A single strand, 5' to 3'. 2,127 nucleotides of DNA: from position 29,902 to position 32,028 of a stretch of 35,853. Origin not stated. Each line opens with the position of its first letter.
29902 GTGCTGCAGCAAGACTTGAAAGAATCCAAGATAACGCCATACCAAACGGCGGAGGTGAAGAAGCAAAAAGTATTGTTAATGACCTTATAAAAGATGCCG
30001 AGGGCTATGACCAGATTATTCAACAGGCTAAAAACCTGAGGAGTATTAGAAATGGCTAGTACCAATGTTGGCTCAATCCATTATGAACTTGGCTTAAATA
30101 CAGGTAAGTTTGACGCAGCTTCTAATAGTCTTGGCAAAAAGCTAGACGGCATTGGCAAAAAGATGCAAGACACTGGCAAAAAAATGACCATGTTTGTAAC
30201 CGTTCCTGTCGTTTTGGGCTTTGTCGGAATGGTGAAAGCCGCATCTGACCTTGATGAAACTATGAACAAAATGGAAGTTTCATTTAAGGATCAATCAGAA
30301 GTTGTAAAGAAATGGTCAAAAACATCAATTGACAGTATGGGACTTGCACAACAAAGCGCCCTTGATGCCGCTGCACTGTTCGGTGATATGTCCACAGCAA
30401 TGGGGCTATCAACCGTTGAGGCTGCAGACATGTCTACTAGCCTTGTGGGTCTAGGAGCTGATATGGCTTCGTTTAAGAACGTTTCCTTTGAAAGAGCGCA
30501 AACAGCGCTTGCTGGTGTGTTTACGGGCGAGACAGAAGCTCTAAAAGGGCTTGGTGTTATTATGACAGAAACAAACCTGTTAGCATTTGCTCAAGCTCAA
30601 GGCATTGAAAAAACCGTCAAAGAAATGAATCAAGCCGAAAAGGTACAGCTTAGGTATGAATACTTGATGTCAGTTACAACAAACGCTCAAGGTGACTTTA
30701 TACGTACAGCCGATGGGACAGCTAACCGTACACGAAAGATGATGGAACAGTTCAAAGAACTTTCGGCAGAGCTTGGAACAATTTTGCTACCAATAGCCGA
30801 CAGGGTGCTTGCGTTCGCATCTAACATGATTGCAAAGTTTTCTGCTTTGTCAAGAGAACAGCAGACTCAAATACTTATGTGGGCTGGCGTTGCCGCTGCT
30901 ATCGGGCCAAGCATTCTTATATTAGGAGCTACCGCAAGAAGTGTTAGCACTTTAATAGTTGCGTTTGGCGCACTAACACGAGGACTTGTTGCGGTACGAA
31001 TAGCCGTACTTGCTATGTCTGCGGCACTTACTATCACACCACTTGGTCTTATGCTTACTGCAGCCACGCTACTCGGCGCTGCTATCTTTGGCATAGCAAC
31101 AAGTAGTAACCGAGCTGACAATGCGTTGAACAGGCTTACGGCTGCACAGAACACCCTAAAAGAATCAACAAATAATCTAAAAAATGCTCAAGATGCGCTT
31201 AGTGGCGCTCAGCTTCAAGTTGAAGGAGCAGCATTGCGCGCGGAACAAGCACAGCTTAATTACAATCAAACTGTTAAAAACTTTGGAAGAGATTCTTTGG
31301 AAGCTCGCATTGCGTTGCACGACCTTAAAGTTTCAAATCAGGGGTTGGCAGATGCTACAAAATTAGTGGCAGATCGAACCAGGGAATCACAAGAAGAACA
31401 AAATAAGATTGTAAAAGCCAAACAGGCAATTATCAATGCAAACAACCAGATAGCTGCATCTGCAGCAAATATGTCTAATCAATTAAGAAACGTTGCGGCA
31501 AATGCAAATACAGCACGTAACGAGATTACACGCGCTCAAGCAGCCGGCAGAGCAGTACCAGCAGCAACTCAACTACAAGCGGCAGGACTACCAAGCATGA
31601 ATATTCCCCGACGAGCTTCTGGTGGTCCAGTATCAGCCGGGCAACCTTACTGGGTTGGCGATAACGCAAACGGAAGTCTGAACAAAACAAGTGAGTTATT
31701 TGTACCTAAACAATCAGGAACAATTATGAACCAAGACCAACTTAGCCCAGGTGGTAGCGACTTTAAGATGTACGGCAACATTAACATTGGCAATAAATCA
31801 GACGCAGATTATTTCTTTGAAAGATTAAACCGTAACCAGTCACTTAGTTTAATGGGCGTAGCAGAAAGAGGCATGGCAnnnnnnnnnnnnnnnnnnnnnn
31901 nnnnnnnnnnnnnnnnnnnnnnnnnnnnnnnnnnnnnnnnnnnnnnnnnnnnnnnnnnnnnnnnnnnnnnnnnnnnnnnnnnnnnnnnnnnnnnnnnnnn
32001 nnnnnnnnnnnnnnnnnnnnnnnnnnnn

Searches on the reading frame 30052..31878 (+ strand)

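Call 70: search_protein_families(library=phrogs, proteins=[window:30052-31878:+], max_evalue=0.00001)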
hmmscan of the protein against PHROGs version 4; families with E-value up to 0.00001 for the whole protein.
window:30052-31878:+ (609 aa): 8 families
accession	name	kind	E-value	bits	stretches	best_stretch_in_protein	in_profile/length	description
phrog_1535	-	tail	1.2e-31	110.8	1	20-263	153-398/1152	tail length tape measure protein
phrog_28918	-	unknown function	4.8e-29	101.7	1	104-277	78-251/1445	-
phrog_1293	-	tail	3.3e-20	72.6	2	223-497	463-762/1424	tail length tape measure protein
phrog_1533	-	tail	7.5e-17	61.2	2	221-487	524-782/1688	tail length tape measure protein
phrog_991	-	tail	1.3e-16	60.4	1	20-341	245-655/1966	tail length tape measure protein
phrog_4704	-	tail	3.4e-10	40.2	1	22-139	177-276/625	tail length tape measure protein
phrog_167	-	tail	2.5e-09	36.4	1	69-308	367-597/1555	tail length tape measure protein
phrog_28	-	tail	8.7e-06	25.5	1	12-344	218-672/1228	tail length tape measure protein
